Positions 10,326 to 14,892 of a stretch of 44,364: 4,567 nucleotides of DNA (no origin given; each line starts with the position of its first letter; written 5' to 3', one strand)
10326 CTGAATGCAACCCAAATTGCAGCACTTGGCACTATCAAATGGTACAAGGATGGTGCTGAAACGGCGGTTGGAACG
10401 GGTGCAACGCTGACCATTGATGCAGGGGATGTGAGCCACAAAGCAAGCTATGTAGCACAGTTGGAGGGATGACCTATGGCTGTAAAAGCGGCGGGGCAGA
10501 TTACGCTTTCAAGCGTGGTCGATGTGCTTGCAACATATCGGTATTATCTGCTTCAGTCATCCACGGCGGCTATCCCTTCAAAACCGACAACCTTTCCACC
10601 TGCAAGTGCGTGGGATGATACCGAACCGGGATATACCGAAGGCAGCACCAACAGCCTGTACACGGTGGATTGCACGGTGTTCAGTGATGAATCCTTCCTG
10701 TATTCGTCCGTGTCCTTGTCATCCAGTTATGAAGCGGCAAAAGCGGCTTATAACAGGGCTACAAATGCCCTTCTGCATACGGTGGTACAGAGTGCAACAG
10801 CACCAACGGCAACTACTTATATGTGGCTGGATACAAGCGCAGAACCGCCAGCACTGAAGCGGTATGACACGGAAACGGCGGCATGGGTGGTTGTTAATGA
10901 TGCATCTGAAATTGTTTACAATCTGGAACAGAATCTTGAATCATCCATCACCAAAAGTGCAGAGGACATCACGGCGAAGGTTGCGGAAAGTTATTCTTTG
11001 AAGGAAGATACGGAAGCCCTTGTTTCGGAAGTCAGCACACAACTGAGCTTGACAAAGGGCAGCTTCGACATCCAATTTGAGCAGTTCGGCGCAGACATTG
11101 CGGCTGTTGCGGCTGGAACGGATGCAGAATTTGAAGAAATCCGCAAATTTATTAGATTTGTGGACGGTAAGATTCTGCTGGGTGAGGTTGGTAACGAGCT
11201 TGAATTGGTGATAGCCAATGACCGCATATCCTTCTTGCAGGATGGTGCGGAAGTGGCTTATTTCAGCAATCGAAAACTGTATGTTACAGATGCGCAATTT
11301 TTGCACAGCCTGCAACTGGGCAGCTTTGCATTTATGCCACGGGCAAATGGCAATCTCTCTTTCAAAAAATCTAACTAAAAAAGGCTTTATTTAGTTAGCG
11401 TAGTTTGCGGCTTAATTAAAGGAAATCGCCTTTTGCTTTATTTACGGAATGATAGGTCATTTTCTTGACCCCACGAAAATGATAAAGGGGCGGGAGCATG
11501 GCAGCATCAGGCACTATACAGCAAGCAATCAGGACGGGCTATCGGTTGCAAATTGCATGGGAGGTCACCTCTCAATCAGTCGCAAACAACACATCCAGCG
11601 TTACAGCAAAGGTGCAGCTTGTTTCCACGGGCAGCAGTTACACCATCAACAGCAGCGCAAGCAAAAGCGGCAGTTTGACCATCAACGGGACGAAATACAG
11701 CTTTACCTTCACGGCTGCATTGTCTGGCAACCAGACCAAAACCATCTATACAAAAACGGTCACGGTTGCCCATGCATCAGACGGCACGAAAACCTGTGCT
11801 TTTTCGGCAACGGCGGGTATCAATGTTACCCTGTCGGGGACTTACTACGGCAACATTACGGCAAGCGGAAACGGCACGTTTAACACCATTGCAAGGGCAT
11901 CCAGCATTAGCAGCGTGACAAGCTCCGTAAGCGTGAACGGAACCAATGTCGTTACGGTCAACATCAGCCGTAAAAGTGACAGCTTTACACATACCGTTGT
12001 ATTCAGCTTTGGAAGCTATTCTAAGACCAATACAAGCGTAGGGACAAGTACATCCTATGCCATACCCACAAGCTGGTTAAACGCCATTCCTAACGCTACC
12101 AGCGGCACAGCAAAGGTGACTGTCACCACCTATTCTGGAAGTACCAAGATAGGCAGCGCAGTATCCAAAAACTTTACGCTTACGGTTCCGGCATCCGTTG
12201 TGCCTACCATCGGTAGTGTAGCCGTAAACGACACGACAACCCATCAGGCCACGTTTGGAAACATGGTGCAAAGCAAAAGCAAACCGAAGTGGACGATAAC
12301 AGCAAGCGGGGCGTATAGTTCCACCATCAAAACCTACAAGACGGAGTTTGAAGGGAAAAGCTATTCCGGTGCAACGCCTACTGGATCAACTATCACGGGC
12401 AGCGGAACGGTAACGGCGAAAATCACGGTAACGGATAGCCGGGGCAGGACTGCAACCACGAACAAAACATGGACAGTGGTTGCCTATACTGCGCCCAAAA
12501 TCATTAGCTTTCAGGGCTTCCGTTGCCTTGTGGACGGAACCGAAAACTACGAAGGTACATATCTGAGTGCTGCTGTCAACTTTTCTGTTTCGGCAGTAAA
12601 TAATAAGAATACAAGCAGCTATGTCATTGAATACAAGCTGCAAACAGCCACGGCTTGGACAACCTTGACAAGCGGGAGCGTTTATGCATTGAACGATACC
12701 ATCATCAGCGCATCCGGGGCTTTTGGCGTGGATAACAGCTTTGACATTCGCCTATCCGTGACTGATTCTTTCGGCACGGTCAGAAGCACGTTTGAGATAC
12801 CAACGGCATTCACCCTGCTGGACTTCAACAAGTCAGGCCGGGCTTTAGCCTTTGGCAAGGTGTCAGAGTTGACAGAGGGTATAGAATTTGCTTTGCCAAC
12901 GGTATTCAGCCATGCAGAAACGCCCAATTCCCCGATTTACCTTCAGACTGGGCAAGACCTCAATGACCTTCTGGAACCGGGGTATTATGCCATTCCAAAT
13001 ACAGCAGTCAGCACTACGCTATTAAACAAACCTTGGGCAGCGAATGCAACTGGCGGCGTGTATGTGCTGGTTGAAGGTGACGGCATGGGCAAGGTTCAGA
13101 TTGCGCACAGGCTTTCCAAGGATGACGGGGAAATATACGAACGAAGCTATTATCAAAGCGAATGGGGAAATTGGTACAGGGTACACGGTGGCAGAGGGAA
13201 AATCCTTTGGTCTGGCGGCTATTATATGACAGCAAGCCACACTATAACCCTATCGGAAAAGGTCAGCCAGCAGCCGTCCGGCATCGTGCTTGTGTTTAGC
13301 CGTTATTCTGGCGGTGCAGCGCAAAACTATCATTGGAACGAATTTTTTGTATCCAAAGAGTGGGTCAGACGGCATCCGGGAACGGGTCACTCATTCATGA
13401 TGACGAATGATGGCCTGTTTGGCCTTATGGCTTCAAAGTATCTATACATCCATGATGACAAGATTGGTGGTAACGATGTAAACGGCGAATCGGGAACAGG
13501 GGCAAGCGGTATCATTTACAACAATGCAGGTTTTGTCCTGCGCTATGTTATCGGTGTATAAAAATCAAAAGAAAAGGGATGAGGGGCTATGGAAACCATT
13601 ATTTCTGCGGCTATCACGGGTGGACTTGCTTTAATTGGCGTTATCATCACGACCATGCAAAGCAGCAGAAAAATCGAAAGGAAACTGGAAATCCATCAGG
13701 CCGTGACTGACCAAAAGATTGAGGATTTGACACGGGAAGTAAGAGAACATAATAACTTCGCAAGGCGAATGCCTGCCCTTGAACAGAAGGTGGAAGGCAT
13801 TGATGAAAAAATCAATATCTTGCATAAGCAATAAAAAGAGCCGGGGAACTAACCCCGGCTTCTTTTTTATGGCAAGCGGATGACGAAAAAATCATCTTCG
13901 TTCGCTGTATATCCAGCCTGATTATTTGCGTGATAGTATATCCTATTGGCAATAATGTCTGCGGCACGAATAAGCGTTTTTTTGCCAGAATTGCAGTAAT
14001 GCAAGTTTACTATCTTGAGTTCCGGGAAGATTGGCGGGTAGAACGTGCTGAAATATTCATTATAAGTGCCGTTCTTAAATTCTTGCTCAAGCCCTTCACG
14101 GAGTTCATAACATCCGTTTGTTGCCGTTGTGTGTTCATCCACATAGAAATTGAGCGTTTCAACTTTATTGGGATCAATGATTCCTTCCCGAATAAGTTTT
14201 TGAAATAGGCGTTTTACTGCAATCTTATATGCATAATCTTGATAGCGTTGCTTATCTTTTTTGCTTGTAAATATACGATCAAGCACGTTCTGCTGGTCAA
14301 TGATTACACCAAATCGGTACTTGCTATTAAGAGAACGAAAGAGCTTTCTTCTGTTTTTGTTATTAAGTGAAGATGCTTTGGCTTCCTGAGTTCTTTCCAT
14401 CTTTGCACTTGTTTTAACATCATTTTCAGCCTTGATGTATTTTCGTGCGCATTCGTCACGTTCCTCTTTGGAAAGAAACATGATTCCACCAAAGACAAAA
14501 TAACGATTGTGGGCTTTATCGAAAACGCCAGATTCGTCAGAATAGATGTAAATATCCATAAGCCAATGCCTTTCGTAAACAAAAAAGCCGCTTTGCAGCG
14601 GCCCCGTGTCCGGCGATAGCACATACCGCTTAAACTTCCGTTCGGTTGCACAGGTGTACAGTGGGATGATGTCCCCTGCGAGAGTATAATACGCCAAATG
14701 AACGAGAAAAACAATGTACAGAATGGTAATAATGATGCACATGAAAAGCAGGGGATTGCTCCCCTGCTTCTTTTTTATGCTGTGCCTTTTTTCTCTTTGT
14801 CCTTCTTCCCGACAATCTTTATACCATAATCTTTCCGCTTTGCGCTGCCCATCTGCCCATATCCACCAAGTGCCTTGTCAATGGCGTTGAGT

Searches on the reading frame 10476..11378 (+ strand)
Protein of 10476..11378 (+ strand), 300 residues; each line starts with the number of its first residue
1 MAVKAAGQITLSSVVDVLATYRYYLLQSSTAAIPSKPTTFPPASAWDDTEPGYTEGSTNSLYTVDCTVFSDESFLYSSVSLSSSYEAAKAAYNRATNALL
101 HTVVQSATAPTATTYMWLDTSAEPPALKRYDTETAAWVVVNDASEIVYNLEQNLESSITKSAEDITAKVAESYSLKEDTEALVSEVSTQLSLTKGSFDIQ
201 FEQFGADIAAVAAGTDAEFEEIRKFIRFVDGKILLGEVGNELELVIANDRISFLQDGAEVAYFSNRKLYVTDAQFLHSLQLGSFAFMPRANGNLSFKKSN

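Call 31: search_protein_families(library=phrogs, proteins=[window:10476-11378:+], max_evalue=0.001)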
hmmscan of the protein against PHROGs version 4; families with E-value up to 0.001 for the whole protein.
window:10476-11378:+ (300 aa): 4 families
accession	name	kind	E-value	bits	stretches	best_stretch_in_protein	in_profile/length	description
phrog_18110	-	unknown function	3.4e-16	59.9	1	143-298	368-531/567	-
phrog_588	-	tail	1.6e-08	34.3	1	155-290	802-937/955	tail fiber protein and host specificity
phrog_1885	-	tail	6.9e-07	28.6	1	216-297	945-1030/1033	minor tail protein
phrog_10693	-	moron, auxiliary metabolic gene and host takeover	0.00018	20.8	1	234-284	1149-1199/1219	host range and adsorption protein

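Call 72: search_protein_families(library=pfam, proteins=[window:10476-11378:+], max_evalue=0.001)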
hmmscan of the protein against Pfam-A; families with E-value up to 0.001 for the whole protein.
window:10476-11378:+ (300 aa): 0 families

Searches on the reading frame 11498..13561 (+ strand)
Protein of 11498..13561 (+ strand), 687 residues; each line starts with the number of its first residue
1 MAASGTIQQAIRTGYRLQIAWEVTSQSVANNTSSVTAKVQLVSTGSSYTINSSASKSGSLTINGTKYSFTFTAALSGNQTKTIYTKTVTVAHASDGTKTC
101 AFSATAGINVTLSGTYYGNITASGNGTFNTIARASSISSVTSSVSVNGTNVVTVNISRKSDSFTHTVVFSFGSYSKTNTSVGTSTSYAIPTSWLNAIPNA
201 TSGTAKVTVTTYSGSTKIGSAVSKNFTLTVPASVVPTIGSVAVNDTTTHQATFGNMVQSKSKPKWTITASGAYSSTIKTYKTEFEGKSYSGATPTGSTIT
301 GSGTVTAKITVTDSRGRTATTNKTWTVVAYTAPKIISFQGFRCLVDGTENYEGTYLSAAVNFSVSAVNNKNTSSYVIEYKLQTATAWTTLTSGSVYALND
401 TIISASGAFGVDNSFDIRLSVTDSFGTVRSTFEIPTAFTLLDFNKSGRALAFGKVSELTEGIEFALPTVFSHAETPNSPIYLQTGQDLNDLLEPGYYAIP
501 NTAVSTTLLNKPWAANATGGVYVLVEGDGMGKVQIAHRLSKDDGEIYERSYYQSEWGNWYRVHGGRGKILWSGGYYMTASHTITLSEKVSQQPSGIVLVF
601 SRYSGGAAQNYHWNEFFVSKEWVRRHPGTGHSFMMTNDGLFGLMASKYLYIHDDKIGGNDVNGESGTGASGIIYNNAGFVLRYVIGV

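Call 31: search_protein_families(library=phrogs, proteins=[window:11498-13561:+], max_evalue=0.001)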
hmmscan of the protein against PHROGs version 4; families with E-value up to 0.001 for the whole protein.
window:11498-13561:+ (687 aa): 4 families
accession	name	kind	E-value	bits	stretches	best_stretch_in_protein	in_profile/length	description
phrog_372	-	tail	2.2e-104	351.7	1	1-469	1-475/743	tail protein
phrog_18627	-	tail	2e-36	126.9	1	12-314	9-317/317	tail protein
phrog_7389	-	tail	2.7e-14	53.7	1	568-668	618-718/732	tail fiber protein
phrog_3971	-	unknown function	2.8e-07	30.9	1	479-562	94-177/331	-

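Call 72: search_protein_families(library=pfam, proteins=[window:11498-13561:+], max_evalue=0.001)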
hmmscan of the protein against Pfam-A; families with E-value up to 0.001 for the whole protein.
window:11498-13561:+ (687 aa): 1 family
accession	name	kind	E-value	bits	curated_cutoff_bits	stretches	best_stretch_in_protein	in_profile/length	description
PF05895.17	DUF859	-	1.8e-53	182.5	28.8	1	13-457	10-455/626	Siphovirus protein of unknown function (DUF859)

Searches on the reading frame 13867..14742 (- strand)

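Call 31: search_protein_families(library=phrogs, proteins=[window:13867-14742:-], max_evalue=0.001)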
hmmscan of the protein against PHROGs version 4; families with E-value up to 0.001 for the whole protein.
window:13867-14742:- (291 aa): 2 families
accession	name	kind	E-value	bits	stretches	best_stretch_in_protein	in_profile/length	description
phrog_30113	-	unknown function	9.3e-81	272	1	62-291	1-231/231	-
phrog_9243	-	unknown function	2.6e-07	31.4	1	62-274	1-201/234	-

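Call 72: search_protein_families(library=pfam, proteins=[window:13867-14742:-], max_evalue=0.001)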
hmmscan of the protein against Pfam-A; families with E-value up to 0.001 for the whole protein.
window:13867-14742:- (291 aa): 1 family
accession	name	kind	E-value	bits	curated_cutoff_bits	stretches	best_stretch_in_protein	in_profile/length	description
PF12686.12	DUF3800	-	7.6e-13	49.8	21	1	65-271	1-149/149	Protein of unknown function (DUF3800)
